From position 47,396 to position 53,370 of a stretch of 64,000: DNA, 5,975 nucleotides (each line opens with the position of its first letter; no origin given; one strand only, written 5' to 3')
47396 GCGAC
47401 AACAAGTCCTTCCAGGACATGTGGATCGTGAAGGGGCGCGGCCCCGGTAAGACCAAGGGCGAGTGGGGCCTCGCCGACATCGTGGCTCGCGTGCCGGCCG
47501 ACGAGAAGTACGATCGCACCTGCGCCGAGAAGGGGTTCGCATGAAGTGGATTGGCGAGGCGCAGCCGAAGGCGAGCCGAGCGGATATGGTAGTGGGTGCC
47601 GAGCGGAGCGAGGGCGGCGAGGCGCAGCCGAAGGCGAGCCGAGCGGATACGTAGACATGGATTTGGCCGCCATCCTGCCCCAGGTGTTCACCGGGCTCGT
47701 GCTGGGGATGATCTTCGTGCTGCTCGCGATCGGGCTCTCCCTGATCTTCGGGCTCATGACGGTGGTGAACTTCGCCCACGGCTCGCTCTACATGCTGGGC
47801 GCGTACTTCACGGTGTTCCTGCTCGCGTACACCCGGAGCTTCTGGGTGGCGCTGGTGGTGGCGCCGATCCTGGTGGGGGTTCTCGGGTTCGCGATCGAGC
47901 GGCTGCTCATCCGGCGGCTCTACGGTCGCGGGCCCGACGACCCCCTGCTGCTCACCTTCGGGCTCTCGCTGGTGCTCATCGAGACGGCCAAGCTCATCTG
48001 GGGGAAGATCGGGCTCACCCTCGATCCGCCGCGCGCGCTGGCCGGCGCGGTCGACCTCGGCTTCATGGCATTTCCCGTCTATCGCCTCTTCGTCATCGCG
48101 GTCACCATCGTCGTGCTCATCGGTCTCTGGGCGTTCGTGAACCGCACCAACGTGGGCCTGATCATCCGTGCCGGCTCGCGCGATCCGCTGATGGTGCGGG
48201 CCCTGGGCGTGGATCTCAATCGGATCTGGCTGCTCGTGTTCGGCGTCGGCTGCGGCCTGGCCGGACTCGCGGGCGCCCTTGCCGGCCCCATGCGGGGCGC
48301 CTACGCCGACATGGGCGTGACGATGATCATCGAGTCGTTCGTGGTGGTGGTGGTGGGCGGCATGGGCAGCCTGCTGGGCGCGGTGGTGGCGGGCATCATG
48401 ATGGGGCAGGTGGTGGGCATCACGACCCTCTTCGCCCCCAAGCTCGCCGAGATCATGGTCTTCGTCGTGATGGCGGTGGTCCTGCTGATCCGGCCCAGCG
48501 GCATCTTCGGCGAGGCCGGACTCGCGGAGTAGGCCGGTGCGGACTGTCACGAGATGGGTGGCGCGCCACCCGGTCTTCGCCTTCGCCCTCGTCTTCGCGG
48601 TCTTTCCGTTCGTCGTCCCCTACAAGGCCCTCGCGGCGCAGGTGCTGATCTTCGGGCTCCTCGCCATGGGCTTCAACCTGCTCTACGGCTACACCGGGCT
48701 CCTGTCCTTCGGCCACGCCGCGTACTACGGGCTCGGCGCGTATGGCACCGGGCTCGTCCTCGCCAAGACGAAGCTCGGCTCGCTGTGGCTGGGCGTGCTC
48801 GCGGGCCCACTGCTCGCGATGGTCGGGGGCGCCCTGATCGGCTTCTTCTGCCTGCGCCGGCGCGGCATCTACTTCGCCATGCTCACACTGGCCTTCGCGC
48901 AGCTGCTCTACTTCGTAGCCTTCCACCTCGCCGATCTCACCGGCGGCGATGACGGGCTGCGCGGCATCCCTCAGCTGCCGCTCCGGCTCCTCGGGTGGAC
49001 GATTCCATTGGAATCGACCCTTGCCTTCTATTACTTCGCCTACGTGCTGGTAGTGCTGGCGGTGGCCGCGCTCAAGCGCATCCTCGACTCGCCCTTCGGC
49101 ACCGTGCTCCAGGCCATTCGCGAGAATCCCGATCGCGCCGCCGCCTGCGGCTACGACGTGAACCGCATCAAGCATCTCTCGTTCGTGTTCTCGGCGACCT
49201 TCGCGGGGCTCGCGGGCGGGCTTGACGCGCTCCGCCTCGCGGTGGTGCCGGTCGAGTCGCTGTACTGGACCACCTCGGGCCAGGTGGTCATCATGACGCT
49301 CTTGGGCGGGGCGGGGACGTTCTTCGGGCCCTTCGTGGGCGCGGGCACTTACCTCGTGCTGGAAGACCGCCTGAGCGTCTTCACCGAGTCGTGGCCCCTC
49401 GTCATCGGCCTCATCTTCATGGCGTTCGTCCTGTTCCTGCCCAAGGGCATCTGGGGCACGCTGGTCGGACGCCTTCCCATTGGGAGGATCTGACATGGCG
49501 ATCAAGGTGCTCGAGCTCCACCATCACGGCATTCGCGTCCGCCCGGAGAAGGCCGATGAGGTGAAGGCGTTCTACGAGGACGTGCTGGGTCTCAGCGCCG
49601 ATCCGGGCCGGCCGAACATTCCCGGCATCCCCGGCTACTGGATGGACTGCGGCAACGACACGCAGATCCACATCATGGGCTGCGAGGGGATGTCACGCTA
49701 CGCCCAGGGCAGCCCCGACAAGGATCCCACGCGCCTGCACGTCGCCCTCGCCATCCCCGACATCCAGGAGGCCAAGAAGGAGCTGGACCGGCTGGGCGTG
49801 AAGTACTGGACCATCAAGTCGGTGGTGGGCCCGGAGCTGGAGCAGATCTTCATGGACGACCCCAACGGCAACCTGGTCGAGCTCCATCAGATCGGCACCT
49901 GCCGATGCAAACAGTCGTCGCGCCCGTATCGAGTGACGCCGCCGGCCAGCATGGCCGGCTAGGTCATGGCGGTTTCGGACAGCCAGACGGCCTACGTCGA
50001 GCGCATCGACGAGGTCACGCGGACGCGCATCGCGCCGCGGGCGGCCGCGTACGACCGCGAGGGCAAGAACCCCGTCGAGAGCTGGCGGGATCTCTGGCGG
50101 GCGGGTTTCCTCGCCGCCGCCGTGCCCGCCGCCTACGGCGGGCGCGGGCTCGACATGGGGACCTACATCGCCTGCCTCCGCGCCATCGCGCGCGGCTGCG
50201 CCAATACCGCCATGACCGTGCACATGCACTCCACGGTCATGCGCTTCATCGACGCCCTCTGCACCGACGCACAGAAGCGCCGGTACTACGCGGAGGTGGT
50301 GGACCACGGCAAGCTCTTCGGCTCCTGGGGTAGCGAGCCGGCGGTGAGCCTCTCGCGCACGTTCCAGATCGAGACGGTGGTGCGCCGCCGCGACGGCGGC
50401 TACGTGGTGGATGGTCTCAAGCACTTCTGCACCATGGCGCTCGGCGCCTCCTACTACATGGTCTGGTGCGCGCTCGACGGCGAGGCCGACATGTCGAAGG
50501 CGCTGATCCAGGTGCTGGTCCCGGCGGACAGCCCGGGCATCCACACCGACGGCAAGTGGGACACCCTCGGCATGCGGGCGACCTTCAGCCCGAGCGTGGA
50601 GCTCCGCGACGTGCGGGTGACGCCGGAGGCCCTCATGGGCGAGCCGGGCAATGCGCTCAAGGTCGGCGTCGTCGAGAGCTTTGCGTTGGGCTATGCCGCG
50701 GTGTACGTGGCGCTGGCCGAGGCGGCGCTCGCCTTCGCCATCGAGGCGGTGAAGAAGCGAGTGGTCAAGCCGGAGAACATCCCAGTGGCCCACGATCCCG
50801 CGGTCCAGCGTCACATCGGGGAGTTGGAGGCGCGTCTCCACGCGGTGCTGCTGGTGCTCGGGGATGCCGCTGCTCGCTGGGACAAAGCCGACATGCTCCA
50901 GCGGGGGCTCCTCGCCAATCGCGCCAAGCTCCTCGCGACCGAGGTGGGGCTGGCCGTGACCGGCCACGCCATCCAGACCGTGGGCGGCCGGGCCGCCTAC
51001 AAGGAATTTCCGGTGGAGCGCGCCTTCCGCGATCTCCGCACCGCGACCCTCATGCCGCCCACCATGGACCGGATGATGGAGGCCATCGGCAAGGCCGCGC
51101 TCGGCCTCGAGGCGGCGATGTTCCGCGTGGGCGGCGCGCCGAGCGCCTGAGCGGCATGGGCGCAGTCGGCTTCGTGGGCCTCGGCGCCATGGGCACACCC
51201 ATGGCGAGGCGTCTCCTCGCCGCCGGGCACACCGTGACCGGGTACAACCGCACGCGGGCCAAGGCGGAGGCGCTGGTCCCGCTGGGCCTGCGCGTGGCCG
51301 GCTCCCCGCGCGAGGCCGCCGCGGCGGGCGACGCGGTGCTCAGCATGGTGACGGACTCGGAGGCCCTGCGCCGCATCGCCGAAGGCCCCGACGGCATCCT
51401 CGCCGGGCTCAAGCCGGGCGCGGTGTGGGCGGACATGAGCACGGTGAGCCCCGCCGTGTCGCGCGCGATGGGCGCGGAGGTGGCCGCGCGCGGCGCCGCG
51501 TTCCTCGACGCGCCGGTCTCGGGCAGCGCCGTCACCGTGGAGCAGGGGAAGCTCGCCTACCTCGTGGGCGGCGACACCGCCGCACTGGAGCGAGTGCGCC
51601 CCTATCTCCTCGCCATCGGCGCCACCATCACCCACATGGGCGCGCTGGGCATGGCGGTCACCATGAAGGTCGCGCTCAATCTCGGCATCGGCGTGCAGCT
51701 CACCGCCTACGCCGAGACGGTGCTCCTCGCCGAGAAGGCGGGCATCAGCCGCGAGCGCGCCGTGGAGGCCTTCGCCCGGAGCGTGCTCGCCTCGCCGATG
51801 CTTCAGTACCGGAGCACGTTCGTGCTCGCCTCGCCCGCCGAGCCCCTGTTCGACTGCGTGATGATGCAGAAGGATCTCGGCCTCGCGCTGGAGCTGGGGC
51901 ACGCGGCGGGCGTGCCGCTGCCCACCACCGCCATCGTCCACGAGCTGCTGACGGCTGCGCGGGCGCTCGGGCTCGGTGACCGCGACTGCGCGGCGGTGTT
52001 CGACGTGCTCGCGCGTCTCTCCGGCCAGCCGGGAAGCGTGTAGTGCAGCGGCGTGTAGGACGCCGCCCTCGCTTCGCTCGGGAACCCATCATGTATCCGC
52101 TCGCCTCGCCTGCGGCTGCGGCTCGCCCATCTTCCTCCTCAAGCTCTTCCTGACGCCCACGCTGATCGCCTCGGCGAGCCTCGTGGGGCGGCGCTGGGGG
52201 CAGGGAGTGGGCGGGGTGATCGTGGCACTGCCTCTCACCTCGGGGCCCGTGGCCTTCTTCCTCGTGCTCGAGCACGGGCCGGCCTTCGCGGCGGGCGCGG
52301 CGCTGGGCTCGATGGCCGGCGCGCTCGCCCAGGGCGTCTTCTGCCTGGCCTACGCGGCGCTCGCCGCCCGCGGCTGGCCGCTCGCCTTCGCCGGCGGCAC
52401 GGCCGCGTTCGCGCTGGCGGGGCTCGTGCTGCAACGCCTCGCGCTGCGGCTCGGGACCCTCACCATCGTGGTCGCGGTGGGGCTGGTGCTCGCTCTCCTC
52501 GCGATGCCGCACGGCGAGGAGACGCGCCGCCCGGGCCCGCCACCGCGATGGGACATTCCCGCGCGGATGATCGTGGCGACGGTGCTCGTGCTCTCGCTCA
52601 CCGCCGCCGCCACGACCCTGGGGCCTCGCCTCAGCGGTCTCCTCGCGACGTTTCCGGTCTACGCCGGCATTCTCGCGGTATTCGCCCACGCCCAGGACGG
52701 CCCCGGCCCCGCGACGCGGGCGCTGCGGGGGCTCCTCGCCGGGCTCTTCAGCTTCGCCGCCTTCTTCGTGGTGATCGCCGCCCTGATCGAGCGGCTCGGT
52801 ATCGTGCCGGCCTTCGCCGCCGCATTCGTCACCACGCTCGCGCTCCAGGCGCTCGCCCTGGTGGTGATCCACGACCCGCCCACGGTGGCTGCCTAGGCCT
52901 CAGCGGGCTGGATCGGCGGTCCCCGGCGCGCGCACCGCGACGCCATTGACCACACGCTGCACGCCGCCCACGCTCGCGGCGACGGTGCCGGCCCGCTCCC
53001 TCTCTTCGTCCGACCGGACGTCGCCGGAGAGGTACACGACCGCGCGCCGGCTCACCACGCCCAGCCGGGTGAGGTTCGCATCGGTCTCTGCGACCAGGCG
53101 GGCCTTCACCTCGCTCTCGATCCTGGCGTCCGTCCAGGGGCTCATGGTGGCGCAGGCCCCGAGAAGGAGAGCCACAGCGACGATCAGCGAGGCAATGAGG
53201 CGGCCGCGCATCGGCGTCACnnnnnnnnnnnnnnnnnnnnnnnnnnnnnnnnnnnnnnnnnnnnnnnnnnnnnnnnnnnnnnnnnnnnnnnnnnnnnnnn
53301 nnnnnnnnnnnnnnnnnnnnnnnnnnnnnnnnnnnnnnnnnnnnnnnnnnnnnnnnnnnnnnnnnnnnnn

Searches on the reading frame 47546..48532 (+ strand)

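Call 8: search_protein_families(library=pfam, proteins=[window:47546-48532:+], max_evalue=0.00001)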
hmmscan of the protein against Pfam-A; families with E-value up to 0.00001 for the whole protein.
window:47546-48532:+ (328 aa): 1 family
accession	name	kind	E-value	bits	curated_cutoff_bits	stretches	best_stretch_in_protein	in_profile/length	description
PF02653.21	BPD_transp_2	-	1.6e-37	129.5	26.8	1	47-313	2-269/269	Branched-chain amino acid transport system / permease component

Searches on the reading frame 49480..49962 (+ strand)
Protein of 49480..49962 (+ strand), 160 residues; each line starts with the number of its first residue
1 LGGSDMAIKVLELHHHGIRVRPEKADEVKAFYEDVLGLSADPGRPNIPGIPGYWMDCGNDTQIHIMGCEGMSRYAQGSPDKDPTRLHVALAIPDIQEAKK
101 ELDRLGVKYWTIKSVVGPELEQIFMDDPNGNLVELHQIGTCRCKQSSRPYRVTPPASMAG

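Call 6: search_protein_families(library=pfam, proteins=[window:49480-49962:+], max_evalue=0.00001)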
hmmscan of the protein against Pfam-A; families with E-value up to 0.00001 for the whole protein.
window:49480-49962:+ (160 aa): 1 family
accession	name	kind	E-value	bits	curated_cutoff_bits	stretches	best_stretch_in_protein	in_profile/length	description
PF00903.31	Glyoxalase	-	9.9e-09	36.1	20.6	1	20-135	7-121/121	Glyoxalase/Bleomycin resistance protein/Dioxygenase superfamily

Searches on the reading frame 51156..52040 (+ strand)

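Call 65: search_protein_families(library=ncbifam, proteins=[window:51156-52040:+], max_evalue=0.00001)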
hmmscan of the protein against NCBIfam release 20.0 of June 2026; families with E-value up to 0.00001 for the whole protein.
window:51156-52040:+ (295 aa): 10 families
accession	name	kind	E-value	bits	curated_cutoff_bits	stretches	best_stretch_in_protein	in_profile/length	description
TIGR01505.1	tartro_sem_red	equivalog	7.2e-64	215.8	340.75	1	4-290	2-288/291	2-hydroxy-3-oxopropionate reductase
NF008592.0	PRK11559.1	equivalog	1.1e-56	192.4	397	1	3-288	4-289/296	2-hydroxy-3-oxopropionate reductase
NF043037.1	ThreonDh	equivalog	5.1e-48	164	350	1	3-286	4-288/297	L-threonate dehydrogenase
TIGR01692.1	HIBADH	equivalog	2.3e-47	161.7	291.6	1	6-285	1-287/288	3-hydroxyisobutyrate dehydrogenase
NF012005.0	PRK15461.1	equivalog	5.7e-45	153.8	348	1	1-291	1-292/298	sulfolactaldehyde 3-reductase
NF011633.0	PRK15059.1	equivalog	9.9e-41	139.8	451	1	4-285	3-283/292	2-hydroxy-3-oxopropionate reductase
NF007161.0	PRK09599.1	subfamily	3.6e-14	52.7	271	1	4-190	3-192/302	NADP-dependent phosphogluconate dehydrogenase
TIGR00872.1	gnd_rel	equivalog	6.4e-08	32.2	297.2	1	4-167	3-167/299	phosphogluconate dehydrogenase (NAD(+)-dependent, decarboxylating)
NF006765.0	PRK09287.1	equivalog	3.1e-07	29.6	413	1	3-159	5-165/476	NADP-dependent phosphogluconate dehydrogenase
TIGR00873.1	gnd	equivalog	5.3e-06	25.5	426.7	0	4-158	2-160/467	decarboxylating NADP(+)-dependent phosphogluconate dehydrogenase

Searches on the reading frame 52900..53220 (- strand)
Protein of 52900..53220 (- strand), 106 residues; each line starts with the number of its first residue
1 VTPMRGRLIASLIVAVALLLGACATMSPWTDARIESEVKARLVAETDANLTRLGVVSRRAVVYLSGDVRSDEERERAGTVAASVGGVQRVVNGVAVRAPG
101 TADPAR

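Call 6: search_protein_families(library=pfam, proteins=[window:52900-53220:-], max_evalue=0.00001)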
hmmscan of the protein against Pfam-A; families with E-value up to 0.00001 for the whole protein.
window:52900-53220:- (106 aa): 1 family
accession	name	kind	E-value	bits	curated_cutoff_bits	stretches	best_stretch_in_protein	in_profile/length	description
PF04972.22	BON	-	2.2e-14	53.9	27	1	30-97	1-68/69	BON domain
